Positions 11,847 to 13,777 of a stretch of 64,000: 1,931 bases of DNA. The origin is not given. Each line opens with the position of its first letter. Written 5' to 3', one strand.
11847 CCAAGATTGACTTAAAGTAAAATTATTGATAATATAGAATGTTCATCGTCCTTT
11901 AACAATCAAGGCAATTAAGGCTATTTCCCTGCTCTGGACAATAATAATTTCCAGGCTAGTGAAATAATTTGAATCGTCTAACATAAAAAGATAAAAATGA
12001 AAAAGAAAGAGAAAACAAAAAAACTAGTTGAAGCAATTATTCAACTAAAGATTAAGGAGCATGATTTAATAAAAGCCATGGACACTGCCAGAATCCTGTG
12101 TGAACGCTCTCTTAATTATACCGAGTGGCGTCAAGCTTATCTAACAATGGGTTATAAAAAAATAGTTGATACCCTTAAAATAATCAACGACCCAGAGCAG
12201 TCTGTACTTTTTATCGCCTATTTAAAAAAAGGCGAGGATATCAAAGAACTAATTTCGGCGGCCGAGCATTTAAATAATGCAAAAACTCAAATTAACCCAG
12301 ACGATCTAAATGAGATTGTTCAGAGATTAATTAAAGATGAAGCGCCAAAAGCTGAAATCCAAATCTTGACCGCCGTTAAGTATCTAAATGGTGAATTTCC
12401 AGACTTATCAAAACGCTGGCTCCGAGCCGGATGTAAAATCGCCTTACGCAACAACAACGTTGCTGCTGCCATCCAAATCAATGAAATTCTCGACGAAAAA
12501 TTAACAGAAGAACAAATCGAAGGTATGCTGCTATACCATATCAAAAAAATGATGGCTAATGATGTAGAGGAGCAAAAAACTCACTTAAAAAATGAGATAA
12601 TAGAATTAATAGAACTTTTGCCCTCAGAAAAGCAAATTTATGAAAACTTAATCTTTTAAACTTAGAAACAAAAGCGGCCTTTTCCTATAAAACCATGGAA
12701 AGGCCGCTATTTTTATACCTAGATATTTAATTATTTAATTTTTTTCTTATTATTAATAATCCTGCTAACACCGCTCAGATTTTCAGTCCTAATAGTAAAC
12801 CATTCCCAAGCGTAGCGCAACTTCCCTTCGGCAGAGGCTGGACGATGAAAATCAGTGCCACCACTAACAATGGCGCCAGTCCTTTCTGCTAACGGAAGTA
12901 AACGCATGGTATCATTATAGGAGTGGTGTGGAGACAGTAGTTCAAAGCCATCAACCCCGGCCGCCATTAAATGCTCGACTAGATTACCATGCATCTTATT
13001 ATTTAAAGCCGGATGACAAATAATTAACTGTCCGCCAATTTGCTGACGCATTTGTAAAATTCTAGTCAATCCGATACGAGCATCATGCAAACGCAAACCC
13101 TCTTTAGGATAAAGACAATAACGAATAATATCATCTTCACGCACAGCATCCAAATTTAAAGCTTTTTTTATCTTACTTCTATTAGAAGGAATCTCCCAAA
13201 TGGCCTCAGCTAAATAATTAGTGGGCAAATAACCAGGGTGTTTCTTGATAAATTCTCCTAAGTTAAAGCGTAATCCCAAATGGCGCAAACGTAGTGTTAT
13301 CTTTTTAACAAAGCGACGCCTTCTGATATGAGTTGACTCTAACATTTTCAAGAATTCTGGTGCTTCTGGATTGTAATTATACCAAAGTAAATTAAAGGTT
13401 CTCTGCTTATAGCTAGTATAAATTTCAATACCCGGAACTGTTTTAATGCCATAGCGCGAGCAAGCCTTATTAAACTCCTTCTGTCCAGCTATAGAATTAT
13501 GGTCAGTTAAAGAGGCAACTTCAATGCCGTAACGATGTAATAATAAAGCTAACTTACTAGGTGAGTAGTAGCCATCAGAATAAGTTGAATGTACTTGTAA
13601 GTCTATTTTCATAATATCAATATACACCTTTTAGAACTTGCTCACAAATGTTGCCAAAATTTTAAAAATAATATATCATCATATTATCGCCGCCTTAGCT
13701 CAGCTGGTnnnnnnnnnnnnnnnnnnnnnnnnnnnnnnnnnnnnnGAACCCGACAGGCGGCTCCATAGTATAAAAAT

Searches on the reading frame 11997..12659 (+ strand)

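Call 51: search_protein_families(library=pfam, proteins=[window:11997-12659:+], max_evalue=0.01)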
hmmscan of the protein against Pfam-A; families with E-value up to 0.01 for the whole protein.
window:11997-12659:+ (220 aa): 2 families
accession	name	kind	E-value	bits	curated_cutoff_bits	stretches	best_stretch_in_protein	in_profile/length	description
PF11829.13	DUF3349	-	0.0057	17.8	28.3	0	140-214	8-78/94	Protein of unknown function (DUF3349)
PF02885.22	Glycos_trans_3N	-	0.0098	16.1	26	0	99-133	13-47/63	Glycosyl transferase family, helical bundle domain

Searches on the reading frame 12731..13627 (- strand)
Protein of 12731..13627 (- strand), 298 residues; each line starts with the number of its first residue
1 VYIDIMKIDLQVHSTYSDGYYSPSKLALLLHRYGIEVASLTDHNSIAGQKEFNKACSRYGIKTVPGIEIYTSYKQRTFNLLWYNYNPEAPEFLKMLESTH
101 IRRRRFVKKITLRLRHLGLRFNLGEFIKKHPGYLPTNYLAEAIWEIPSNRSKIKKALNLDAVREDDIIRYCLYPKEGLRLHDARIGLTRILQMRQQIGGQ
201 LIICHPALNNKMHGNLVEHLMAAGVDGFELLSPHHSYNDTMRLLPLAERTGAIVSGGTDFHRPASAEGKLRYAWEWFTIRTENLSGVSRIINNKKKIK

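Call 51: search_protein_families(library=pfam, proteins=[window:12731-13627:-], max_evalue=0.01)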
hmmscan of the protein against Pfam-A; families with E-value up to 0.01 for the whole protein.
window:12731-13627:- (298 aa): 1 family
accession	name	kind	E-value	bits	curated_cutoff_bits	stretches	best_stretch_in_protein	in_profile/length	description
PF02811.25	PHP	-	1.3e-10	42.3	26.4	1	9-86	1-81/164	PHP domain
